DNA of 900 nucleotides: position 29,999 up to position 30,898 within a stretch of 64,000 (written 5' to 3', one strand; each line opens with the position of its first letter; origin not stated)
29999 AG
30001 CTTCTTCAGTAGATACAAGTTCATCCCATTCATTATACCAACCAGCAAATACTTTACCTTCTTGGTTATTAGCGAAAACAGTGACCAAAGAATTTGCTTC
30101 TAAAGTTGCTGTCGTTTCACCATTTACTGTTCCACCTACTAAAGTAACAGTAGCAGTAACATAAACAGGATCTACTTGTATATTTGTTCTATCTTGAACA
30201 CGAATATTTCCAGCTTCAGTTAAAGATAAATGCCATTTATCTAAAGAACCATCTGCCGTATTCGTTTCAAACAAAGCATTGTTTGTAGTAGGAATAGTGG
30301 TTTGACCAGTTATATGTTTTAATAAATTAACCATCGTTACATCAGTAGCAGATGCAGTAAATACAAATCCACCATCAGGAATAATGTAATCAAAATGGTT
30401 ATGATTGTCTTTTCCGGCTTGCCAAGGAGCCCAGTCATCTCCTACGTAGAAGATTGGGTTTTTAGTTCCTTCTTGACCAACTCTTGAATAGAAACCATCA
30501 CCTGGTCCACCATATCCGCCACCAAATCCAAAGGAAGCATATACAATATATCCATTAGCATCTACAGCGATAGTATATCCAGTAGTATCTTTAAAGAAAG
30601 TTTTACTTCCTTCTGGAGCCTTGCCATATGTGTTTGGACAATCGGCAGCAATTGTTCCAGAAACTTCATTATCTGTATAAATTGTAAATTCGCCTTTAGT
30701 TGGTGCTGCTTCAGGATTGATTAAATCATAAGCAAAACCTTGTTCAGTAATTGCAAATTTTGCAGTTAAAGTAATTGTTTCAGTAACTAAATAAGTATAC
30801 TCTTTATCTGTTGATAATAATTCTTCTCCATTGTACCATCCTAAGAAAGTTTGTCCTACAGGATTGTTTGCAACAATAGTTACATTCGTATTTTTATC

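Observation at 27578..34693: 2371-aa repetitive surface lipoprotein encoded immediately downstream of rpoBC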

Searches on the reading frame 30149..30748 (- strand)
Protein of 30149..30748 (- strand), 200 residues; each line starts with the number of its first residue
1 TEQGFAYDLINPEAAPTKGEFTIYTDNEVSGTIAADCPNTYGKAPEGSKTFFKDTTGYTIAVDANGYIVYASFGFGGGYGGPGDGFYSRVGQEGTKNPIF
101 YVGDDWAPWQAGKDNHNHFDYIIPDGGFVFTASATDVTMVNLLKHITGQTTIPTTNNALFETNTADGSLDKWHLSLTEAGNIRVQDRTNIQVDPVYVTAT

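Call 23: search_solved_structures(query=A2, max_evalue=10)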
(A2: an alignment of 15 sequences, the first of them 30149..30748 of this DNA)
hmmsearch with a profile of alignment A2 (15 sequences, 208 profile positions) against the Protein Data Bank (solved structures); distinct sequences matched with E-value up to 10: 16.
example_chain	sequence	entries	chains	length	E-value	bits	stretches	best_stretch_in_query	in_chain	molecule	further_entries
6w3h_C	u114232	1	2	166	0.08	16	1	32-71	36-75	Transferrin receptor protein 1,Transferrin receptor protein 1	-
5h3k_A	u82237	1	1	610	0.18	14.8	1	43-91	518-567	Slr0280 protein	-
6nzu_D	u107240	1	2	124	0.97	12.5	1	56-89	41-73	Iron-sulfur cluster assembly enzyme ISCU, mitochondrial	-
5kz5_a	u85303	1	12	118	1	12.4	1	56-89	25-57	Iron-sulfur cluster assembly enzyme ISCU, mitochondrial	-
1wfz_A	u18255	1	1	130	1.1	12.3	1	56-89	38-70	nitrogen fixation cluster-like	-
8tvt_D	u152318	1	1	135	1.1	12.3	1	56-89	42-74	Iron-sulfur cluster assembly enzyme ISCU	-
6wi2_D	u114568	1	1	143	1.2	12.2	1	56-89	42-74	Iron-sulfur cluster assembly enzyme ISCU, mitochondrial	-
5wlw_D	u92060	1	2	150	1.2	12.2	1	56-89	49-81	Iron-sulfur cluster assembly enzyme ISCU, mitochondrial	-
6uxe_D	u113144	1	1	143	1.2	12.2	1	56-89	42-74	Iron-sulfur cluster assembly enzyme ISCU, mitochondrial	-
6wih_D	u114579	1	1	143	1.2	12.2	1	56-89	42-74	Iron-sulfur cluster assembly enzyme ISCU, mitochondrial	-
6w1d_D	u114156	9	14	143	1.2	12.1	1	56-89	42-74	Iron-sulfur cluster assembly enzyme ISCU, mitochondrial | Iron-sulfur cluster assembly enzyme ISCU | Isoform 1 of Iron-sulfur cluster assembly enzyme ISCU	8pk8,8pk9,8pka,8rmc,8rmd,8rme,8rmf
7rtk_D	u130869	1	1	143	1.2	12.1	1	56-89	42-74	Iron-sulfur cluster assembly enzyme ISCU, mitochondrial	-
5wkp_D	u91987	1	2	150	1.2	12.1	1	56-89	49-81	Iron-sulfur cluster assembly enzyme ISCU, mitochondrial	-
7qrx_A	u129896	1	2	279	1.3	12.1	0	56-68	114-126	E3 ubiquitin-protein ligase TRIM71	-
9jur_A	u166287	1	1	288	1.4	11.9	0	56-68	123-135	E3 ubiquitin-protein ligase TRIM71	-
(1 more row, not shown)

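Call 33: predict_structure(alignment_id=A2)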
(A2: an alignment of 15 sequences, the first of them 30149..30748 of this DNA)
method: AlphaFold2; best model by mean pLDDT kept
length: 200 residues; sequences in the alignment: 15
mean_pLDDT: 84.3   pTM: 0.86
mean pLDDT of the five models: 84.3, 82.9, 81.3, 79.4, 68.9
residues with pLDDT >= 90: 83; 70-90: 96; 50-70: 20; < 50: 1
segments of 3 or more residues with pLDDT < 50: none
pLDDT, mean of each block of 10 residues (from residue 1): 92 84 90 87 85 79 93 70 81 88 83 79 93 93 94 86 74 88 86 62
secondary structure, 60 per line:
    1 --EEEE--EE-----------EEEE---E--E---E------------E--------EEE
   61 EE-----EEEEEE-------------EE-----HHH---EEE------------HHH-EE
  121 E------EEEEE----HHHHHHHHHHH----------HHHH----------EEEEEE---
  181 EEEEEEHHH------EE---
elements in order: E3-6 E22-25 E58-62 E68-73 E100-102 E119-121 E128-132 H137-147 H158-161 E172-177 E181-186
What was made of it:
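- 30158..30748 (-): Module copy 5 (aa 1316-1512). This copy was the one modelled. AlphaFold model with pLDDT 84.3 and pTM 0.86 (call 33).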

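Call 34: search_protein_representatives(alignment_id=A2)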
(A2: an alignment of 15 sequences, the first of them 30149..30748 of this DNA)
Query: 15 sequences, 208 profile positions. Proteins with E-value up to 0.001 (for the whole library): 189; up to 1e-10: 93; up to 1e-30: 33. The best 150 are listed.
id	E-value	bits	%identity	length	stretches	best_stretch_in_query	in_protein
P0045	2.2e-296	991.3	-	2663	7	2-207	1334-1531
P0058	5.9e-290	970.3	-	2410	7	2-207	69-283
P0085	1.3e-123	427.0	-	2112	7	2-198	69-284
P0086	2.3e-122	422.9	-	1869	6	3-194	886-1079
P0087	2.8e-114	396.4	-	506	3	3-208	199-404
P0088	5.8e-98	343.1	-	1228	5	4-198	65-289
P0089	5.5e-91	320.4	-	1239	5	2-198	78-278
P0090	1.4e-81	289.6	-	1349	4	4-198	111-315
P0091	2.8e-81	288.7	-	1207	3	2-197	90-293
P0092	6.8e-78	277.6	-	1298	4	7-197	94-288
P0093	4.7e-74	265.0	-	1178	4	5-197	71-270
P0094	4.7e-73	261.8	-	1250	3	55-202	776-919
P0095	3.6e-72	258.9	-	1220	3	4-196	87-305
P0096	7.0e-64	231.8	-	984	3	7-197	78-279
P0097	4.0e-61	222.8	-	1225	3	10-198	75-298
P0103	7.7e-41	156.5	-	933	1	5-199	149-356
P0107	1.7e-37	145.6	-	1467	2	4-197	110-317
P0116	7.9e-29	117.3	-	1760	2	43-186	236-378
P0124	3.9e-20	88.9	-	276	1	54-186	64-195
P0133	1.6e-16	77.1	-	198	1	8-190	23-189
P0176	1.2e-10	58.0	-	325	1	7-197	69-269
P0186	1.2e-09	54.7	-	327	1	10-191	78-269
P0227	2.3e-06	43.9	-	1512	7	46-82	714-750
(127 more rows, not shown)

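Call 37: search_protein_families(library=pfam, proteins=[P0086, P0088, P0091, P0094, P0103, P0107, P0116], max_evalue=0.001)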
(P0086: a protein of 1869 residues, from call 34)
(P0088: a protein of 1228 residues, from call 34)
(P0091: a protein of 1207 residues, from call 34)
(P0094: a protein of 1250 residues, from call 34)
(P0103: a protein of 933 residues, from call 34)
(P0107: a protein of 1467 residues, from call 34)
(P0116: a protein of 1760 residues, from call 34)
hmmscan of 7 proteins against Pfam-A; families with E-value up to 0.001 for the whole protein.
P0086 (1869 aa): 1 family
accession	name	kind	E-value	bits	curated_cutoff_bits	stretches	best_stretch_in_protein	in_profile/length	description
PF18998.6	Flg_new_2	-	3.3e-10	40.3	23.6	1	1086-1150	3-68/73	Divergent InlB B-repeat domain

P0088 (1228 aa): 0 families

P0091 (1207 aa): 0 families

P0094 (1250 aa): 0 families

P0103 (933 aa): 0 families

P0107 (1467 aa): 0 families

P0116 (1760 aa): 1 family
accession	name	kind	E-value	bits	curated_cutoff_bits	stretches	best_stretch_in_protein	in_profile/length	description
PF20126.4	TumE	-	0.00034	21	23.4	0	1521-1538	27-44/81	Toxin TumE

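Call 45: search_solved_structures(query=A2, max_evalue=0.5, show_alignments=2)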
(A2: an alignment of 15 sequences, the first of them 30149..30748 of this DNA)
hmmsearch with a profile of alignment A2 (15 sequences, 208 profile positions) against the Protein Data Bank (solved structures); distinct sequences matched with E-value up to 0.5: 2.
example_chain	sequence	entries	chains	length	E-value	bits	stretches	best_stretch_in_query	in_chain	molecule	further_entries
6w3h_C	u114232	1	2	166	0.08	16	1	32-71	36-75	Transferrin receptor protein 1,Transferrin receptor protein 1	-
5h3k_A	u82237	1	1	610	0.18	14.8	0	43-91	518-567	Slr0280 protein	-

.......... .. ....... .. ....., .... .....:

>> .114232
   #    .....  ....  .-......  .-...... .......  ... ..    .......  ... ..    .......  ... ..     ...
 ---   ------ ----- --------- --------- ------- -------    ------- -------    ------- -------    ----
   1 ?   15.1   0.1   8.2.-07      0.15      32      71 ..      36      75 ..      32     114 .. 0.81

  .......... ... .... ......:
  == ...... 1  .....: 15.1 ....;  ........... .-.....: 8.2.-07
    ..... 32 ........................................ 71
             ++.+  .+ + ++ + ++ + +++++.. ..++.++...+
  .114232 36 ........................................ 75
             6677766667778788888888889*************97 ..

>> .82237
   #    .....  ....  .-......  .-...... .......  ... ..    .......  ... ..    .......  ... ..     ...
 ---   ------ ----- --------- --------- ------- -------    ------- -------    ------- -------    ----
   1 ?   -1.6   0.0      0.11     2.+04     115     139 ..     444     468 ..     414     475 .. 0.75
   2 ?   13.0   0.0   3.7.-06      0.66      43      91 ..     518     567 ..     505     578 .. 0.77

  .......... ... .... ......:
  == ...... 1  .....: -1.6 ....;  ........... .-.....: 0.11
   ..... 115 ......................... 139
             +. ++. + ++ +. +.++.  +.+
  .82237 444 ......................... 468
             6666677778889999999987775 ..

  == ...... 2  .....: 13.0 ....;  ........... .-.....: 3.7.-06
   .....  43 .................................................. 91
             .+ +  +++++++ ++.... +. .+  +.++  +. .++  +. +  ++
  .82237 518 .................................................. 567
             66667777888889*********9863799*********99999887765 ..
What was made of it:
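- Closest known: PDB 5h3k. Different: The two matched motifs are in a different order in Slr0280 and in the module (call 45).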

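Call 47: search_protein_families(library=pfam, alignment_id=A3, max_evalue=0.001)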
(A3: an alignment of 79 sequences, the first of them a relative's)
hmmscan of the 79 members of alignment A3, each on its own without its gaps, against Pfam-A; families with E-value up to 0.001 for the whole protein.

A. member 1, P0087 (506 aa): 0 families

B. families by the number of members that match (of 79 scanned): 29 families (the first 25 are shown)
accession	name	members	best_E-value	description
PF01381.28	HTH_3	19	4.6e-17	Helix-turn-helix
PF12844.13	HTH_19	18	1.6e-16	Helix-turn-helix domain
PF13560.12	HTH_31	14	1.4e-09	Helix-turn-helix domain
PF09479.16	Flg_new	8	9e-25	Listeria-Bacteroides repeat domain (List_Bact_rpt)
PF13443.12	HTH_26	8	1.8e-08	Cro/C1-type HTH DNA-binding domain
PF01391.23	Collagen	4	1.6e-13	Collagen triple helix repeat (20 copies)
PF07022.19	Phage_CI_repr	3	6.8e-06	Bacteriophage CI repressor helix-turn-helix domain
PF00149.33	Metallophos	2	1.8e-12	Calcineurin-like phosphoesterase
PF12850.12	Metallophos_2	2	4.5e-05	Calcineurin-like phosphoesterase superfamily domain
PF08667.16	BetR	2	0.00026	BetR domain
PF11839.13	Alanine_zipper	2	0.00027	Alanine-zipper, major outer membrane lipoprotein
PF13306.12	LRR_5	1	2.1e-94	BspA type Leucine rich repeat region (6 copies)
PF13855.12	LRR_8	1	3e-18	Leucine rich repeat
PF16738.10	CBM26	1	4.9e-10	Starch-binding module 26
PF12799.13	LRR_4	1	1e-08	Leucine Rich repeats (2 copies)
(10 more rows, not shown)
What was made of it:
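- Other partners are binding-type domains: Flg_new, collagen, BspA LRR, CBM26 (call 47).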

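Call 49: search_protein_families(library=pfam, proteins=[window:30149-30748:-, P0133, P0176, P0124], max_evalue=10)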
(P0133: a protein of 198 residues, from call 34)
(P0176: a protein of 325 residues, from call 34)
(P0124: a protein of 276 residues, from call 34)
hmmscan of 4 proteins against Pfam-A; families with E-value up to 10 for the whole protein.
window:30149-30748:- (200 aa): 0 families

P0133 (198 aa): 0 families

P0176 (325 aa): 16 families
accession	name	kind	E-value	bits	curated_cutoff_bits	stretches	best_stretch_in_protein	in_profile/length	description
PF01381.28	HTH_3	-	1.8e-14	53.9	23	1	9-63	1-55/55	Helix-turn-helix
PF12844.13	HTH_19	-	9.1e-10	38.8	30.2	1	6-67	1-62/64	Helix-turn-helix domain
PF13443.12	HTH_26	-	0.0002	22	22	1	8-46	1-40/63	Cro/C1-type HTH DNA-binding domain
PF08279.18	HTH_11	-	0.0023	18.2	25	1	8-36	5-34/55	HTH domain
PF20112.4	DUF6502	-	0.0085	15.4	27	1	97-179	77-149/268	Family of unknown function (DUF6502)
PF13560.12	HTH_31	-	0.014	16.1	27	1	6-44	3-42/64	Helix-turn-helix domain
PF12802.13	MarR_2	-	0.024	15.2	27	1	13-36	15-39/61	MarR family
PF07022.19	Phage_CI_repr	-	0.034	14.9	22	1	17-44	11-39/65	Bacteriophage CI repressor helix-turn-helix domain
PF07453.19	NUMOD1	-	0.037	14.7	22.8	1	19-36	18-35/37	NUMOD1 domain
PF13936.12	HTH_38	-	0.052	13.7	27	1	8-36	12-39/44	Helix-turn-helix domain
PF02796.21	HTH_7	-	0.058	14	23.8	1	13-34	17-38/45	Helix-turn-helix domain of resolvase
PF07716.20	bZIP_2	-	0.067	13.7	22.3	1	291-312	31-52/54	Basic region leucine zipper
PF13545.12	HTH_Crp_2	-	0.17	12.3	27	1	13-36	18-41/70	Crp-like helix-turn-helix domain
PF13413.12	HTH_25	-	0.18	12.1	24.6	1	10-40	3-33/62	Helix-turn-helix domain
PF13384.12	HTH_23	-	0.2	12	24.6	1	11-37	12-37/50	Homeodomain-like domain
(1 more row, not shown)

P0124 (276 aa): 2 families
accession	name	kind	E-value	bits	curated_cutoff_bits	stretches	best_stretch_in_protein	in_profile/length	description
PF13912.12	zf-C2H2_6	-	0.21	12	25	1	4-17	1-14/27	C2H2-type zinc finger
PF20727.2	Nairovirus_MLD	-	0.25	11.4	25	1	203-243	15-55/219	Nairovirus, mucin-like domain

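Call 68: find_encoding_contigs(protein=P0085, flank=6000, max_places=2)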
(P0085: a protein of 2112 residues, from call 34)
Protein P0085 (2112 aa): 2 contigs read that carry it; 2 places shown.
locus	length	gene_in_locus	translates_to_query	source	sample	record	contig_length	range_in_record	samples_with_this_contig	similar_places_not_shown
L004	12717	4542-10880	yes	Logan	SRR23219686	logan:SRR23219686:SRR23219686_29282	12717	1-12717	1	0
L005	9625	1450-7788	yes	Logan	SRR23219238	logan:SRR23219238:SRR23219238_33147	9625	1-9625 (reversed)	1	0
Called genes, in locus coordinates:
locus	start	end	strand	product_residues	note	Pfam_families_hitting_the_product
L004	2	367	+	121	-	?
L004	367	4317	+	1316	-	PF04997:RNA_pol_Rpb1_1, PF00623:RNA_pol_Rpb1_2, PF04983:RNA_pol_Rpb1_3, PF05000:RNA_pol_Rpb1_4, PF04998:RNA_pol_Rpb1_5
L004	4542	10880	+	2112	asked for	PF18998:Flg_new_2 (faint)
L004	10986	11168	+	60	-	-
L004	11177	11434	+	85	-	PF07875:Coat_F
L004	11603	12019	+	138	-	PF00164:Ribosom_S12_S23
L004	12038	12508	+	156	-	PF00177:Ribosomal_S7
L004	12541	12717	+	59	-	?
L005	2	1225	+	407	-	?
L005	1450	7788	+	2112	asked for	PF18998:Flg_new_2 (faint)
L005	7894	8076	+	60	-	-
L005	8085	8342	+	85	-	PF07875:Coat_F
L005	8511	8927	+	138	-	PF00164:Ribosom_S12_S23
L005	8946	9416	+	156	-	PF00177:Ribosomal_S7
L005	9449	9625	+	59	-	?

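Call 70: find_encoding_contigs(protein=P0088, flank=6000, max_places=2)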
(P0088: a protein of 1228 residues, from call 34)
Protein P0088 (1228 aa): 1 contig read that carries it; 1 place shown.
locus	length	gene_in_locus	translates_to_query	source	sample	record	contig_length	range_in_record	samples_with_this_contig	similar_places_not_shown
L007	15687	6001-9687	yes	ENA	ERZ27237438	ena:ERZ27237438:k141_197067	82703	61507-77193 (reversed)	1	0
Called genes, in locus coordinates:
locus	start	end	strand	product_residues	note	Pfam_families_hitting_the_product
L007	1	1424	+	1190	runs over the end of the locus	PF04563:RNA_pol_Rpb2_1, PF04561:RNA_pol_Rpb2_2, PF04565:RNA_pol_Rpb2_3, PF10385:RNA_pol_Rpb2_45, PF00562:RNA_pol_Rpb2_6, PF04560:RNA_pol_Rpb2_7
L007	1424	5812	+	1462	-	PF04997:RNA_pol_Rpb1_1, PF00623:RNA_pol_Rpb1_2, PF04983:RNA_pol_Rpb1_3, PF05000:RNA_pol_Rpb1_4, PF04998:RNA_pol_Rpb1_5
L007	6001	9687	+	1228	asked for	-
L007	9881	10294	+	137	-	PF00164:Ribosom_S12_S23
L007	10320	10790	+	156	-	PF00177:Ribosomal_S7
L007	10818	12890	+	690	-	PF00009:GTP_EFTU, PF03144:GTP_EFTU_D2, PF22042:EF-G_D2, PF14492:EFG_III, PF03764:EFG_IV, PF00679:EFG_C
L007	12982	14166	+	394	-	PF00009:GTP_EFTU, PF03144:GTP_EFTU_D2, PF03143:GTP_EFTU_D3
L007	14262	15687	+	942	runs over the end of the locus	PF00005:ABC_tran (faint), PF02463:SMC_N (faint), PF03193:RsgA_GTPase (faint), PF13304:AAA_21 (faint), PF13555:AAA_29 (faint), PF20720:nSTAND3 (faint), PF17760:UvrA_inter, PF17755:UvrA_DNA-bind, +1 more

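Call 71: find_encoding_contigs(protein=P0091, flank=6000, max_places=2)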
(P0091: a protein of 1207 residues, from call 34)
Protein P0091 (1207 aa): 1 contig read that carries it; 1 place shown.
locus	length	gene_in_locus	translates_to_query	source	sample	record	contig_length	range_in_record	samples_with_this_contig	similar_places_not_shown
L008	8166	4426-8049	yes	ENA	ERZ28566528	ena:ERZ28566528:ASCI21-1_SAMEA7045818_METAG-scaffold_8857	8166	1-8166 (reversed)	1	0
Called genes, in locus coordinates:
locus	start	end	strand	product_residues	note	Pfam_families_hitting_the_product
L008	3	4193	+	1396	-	?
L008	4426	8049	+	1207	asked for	-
